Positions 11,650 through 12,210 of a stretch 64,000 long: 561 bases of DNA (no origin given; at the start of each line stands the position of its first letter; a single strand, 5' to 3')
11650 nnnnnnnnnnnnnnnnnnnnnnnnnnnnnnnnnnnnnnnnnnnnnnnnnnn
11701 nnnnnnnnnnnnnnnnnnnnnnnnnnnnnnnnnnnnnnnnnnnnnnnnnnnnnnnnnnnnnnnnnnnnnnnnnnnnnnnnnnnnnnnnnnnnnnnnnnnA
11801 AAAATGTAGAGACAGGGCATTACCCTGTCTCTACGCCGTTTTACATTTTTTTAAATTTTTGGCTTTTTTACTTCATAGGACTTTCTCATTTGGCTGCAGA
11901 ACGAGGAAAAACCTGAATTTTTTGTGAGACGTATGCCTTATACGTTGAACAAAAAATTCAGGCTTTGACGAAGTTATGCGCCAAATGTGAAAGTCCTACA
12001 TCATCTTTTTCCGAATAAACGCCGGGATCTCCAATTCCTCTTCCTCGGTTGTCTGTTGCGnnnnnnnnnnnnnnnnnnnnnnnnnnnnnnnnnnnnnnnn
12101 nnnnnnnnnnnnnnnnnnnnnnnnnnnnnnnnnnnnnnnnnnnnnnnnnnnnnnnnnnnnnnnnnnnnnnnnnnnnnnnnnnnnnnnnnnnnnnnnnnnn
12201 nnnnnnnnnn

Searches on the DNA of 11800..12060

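Call 59: search_rna_families(source=window, start=11800, end=12060, threshold=evalue, max_evalue=10)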
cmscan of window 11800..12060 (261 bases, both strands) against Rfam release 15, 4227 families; matches with E-value up to 10: 21.
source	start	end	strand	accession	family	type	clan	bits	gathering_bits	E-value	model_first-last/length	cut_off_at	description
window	11876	11998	-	RF04097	MIR2630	Gene; miRNA;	-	29.4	144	0.00031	33-196/229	no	MIR2630 microRNA precursor family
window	11875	12003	+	RF04127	MIR8007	Gene; miRNA;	-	23.5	195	0.014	1-226/226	no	MIR8007 microRNA precursor family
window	11908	11966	-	RF04205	MIR2606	Gene; miRNA;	-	21.9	139.7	0.45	1-165/165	no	MIR2606 microRNA precursor family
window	11876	11999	-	RF03839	MIR2599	Gene; miRNA;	-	21.4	120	0.069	1-132/132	no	MIR2599 microRNA precursor family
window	11800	11885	-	RF01769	greA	Cis-reg; leader;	-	20.8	60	0.1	1-124/124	no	Enterobacteria greA leader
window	11908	11966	+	RF04205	MIR2606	Gene; miRNA;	-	18.3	139.7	2.7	1-165/165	no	MIR2606 microRNA precursor family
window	11908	11966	+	RF04134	MIR7504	Gene; miRNA;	-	18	83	1.2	1-124/124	no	MIR7504 microRNA precursor family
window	11901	11972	+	RF00812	mir-83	Gene; miRNA;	-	17.8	44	0.9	1-84/84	no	mir-83 microRNA precursor family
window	11901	11972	-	RF00726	mir-87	Gene; miRNA;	-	17.7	49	0.22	1-79/79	no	mir-87 microRNA precursor family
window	11876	11998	-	RF04174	MIR4208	Gene; miRNA;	-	17.5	140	2.8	18-172/191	no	MIR4208 microRNA precursor family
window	11800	11955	-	RF04182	GibS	Gene; sRNA;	-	17.5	115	3.1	1-142/142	no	GibS sRNA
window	11805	11962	-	RF02607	AbsR25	Gene; sRNA;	-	17.1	47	0.93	1-164/164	no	Acinetobacter sRNA 25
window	11800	11940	-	RF02590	Spy1186876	Gene; sRNA;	-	15.5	208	0.26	1-243/243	no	S. pyogenes small RNA 1186876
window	11800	11862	-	RF04189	icd-II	Cis-reg;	-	15.4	99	3.5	1-120/133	3'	icd-II ncRNA motif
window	11876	11998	+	RF04173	MIR847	Gene; miRNA;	-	15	184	0.96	1-164/164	no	MIR847 microRNA precursor family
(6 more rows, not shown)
